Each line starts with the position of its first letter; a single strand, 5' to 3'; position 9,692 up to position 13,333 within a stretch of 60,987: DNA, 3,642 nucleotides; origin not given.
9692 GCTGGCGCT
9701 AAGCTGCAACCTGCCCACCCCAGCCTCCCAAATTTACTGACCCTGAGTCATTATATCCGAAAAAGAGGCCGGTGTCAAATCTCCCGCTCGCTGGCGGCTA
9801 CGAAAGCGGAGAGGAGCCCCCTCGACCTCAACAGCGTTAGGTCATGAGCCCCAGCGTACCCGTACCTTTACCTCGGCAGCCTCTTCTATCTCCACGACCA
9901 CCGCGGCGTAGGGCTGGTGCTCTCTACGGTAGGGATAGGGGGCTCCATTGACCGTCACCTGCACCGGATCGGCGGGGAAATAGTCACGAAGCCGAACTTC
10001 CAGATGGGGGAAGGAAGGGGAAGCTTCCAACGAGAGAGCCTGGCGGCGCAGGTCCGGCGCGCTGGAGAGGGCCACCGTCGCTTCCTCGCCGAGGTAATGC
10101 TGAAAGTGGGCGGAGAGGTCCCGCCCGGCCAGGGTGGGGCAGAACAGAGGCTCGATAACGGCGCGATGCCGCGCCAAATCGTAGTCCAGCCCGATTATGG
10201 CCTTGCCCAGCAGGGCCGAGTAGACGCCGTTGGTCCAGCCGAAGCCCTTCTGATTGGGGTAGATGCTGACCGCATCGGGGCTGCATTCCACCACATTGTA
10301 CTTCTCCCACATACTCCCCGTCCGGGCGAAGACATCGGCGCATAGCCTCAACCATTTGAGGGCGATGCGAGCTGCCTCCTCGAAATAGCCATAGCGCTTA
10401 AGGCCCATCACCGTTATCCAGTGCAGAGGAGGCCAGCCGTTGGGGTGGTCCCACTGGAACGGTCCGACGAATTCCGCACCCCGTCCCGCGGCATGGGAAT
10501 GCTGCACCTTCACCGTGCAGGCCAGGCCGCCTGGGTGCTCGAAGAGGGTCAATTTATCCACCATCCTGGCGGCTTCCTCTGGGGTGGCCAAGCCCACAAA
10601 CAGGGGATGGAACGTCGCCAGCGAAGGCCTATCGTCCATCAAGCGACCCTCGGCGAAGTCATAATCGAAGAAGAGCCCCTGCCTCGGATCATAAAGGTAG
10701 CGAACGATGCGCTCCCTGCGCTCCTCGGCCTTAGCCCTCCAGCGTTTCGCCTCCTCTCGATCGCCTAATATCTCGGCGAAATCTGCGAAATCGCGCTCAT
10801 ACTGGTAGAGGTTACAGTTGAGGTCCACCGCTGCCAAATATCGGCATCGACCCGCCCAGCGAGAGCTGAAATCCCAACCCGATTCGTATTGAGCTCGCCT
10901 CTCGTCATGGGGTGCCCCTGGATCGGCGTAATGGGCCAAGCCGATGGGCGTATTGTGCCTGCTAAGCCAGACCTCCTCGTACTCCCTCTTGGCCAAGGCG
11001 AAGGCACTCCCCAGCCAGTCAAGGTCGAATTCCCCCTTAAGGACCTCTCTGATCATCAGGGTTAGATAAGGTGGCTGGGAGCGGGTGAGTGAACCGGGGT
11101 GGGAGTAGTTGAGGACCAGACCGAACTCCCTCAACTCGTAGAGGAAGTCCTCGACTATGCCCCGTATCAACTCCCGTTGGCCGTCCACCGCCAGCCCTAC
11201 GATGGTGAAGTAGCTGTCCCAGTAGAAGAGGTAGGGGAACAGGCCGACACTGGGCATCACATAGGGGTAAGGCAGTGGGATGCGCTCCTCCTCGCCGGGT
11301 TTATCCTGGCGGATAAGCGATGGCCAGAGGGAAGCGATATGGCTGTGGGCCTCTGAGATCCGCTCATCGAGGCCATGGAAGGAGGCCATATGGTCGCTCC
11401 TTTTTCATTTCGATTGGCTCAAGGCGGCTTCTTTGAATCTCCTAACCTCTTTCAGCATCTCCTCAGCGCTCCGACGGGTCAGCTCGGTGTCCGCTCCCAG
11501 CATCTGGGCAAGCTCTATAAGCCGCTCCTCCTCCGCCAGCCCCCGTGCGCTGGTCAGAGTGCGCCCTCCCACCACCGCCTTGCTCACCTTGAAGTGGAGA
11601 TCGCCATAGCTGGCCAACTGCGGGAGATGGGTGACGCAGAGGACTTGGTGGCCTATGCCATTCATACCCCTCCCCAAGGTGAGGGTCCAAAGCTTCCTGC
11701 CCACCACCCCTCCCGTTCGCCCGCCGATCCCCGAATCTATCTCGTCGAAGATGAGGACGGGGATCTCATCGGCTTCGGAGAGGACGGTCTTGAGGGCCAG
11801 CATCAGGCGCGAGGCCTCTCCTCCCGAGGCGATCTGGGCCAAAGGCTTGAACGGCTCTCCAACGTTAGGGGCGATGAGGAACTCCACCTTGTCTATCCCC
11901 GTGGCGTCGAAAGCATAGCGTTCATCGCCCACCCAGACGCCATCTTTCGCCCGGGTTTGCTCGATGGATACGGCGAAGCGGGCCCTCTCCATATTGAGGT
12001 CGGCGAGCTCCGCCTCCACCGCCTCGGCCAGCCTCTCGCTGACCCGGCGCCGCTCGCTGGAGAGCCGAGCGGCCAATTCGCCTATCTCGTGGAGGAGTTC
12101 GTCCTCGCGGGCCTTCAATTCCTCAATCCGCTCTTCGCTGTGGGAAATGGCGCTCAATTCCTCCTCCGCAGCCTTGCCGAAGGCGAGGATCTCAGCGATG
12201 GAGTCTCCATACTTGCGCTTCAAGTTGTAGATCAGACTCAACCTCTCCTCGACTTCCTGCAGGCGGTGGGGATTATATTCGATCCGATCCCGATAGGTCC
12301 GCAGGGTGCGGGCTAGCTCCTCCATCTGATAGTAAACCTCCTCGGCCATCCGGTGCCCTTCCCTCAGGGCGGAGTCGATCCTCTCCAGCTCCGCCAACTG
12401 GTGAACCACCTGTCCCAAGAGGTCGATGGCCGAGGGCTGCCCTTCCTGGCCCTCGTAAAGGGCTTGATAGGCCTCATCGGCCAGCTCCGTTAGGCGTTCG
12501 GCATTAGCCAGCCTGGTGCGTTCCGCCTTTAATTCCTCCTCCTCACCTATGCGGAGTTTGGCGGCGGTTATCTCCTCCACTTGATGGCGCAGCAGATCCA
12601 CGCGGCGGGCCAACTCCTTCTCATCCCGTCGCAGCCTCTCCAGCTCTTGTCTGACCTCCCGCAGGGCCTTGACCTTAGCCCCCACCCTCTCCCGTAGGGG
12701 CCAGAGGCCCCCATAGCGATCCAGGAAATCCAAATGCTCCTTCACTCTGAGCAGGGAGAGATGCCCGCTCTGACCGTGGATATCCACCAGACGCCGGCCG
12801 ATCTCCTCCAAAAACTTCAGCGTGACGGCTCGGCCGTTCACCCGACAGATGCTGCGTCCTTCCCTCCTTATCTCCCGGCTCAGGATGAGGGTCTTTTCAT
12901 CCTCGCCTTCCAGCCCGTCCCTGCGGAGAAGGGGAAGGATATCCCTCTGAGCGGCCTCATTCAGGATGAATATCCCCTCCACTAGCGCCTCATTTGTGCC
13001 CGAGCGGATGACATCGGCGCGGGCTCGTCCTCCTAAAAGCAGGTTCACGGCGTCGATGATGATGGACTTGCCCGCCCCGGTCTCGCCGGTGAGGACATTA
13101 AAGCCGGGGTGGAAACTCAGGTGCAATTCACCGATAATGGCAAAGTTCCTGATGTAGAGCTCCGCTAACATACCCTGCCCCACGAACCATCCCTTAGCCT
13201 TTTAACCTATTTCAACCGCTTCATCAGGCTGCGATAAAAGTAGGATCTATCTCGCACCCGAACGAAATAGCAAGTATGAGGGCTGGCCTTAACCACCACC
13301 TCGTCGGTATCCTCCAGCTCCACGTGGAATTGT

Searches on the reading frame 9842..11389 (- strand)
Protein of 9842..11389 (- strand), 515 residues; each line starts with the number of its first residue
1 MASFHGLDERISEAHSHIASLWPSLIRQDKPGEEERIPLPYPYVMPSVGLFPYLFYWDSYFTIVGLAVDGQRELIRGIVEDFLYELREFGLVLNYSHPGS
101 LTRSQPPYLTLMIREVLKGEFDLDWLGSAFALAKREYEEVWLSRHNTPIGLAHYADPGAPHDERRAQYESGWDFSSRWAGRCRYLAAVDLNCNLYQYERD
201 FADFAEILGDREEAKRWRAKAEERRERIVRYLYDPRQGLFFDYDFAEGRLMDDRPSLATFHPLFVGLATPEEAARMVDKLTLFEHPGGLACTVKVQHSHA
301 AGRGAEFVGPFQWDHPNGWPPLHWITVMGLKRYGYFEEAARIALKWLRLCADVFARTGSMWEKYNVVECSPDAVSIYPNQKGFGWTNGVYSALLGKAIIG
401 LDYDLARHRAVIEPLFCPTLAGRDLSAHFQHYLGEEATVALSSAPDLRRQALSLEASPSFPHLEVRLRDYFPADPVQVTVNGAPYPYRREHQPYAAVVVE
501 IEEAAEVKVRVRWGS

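Call 31: search_protein_families(library=pfam, proteins=[window:9842-11389:-], max_evalue=0.001)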
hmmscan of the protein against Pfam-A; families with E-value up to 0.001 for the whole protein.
window:9842-11389:- (515 aa): 2 families
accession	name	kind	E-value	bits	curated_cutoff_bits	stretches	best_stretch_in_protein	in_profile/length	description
PF01204.24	Trehalase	-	1.7e-82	278.4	21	2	165-395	272-509/512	Trehalase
PF22422.2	MGH1-like_GH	-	9.2e-23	81.8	27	1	52-365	2-341/356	Mannosylglycerate hydrolase MGH1-like glycoside hydrolase domain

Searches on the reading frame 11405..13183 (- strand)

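Call 31: search_protein_families(library=pfam, proteins=[window:11405-13183:-], max_evalue=0.001)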
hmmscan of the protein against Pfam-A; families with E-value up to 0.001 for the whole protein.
window:11405-13183:- (592 aa): 4 families
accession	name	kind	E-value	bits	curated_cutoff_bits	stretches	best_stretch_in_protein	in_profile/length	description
PF02463.25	SMC_N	-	5.4e-15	55.9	40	1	6-486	2-171/220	RecF/RecN/SMC N terminal domain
PF13476.12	AAA_23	-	1.4e-14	55.7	27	1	9-215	2-177/201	AAA domain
PF13555.12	AAA_29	-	3.6e-05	23.9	27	1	24-55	19-51/61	P-loop containing region of AAA domain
PF13175.12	AAA_15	-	0.00055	20.1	32.1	0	5-64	1-55/374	AAA ATPase domain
